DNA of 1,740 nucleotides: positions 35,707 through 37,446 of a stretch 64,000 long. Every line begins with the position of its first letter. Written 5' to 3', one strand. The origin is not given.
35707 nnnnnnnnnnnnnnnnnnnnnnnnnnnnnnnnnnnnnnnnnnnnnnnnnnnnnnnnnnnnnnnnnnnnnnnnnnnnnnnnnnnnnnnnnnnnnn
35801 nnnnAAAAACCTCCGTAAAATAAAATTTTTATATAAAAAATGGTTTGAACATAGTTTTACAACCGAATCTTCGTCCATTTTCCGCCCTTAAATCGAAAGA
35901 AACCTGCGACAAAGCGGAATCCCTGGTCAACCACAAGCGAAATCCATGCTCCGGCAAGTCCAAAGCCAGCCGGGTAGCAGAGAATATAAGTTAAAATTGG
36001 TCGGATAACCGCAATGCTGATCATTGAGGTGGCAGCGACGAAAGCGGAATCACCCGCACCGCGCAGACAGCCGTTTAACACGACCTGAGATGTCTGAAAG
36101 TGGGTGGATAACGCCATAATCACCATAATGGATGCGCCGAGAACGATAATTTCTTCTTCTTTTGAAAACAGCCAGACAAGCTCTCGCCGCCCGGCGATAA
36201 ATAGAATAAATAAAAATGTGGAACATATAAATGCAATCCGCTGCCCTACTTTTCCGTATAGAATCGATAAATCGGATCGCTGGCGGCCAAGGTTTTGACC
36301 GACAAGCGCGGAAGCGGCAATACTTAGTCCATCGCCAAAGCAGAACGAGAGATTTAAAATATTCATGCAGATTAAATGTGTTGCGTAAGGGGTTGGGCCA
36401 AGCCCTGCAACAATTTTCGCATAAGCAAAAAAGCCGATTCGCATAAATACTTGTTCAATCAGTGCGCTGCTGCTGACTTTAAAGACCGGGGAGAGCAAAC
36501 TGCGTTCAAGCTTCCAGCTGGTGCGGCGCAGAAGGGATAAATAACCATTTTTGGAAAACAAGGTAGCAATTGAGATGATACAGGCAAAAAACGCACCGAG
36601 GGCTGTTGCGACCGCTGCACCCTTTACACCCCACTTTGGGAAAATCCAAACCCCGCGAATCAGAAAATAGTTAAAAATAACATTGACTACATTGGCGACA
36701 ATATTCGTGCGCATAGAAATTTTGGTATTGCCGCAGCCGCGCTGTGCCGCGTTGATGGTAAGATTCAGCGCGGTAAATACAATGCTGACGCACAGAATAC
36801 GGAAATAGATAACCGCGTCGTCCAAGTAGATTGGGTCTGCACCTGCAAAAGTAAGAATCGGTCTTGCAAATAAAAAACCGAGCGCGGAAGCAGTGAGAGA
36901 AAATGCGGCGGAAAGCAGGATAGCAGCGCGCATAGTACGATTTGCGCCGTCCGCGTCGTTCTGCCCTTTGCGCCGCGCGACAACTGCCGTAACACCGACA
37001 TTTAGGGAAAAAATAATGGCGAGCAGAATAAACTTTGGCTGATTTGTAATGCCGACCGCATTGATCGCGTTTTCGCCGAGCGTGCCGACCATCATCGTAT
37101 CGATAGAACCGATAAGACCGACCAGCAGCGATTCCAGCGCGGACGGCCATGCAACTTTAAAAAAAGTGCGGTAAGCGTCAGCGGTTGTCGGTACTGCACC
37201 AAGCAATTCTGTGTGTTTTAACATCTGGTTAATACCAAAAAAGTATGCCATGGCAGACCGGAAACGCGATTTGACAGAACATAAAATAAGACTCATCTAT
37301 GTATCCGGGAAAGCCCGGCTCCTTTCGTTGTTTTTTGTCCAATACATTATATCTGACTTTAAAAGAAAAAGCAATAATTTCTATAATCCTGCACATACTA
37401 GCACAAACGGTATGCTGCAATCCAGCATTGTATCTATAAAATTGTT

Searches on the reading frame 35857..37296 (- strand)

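Call 77: search_protein_families(library=pfam, proteins=[window:35857-37296:-], max_evalue=0.00001)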
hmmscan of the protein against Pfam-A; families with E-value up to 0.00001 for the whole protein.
window:35857-37296:- (479 aa): 1 family
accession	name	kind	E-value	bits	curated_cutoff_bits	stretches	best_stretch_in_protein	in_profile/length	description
PF01554.23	MatE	-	1.1e-55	188.1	24.9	2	51-211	1-161/161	MatE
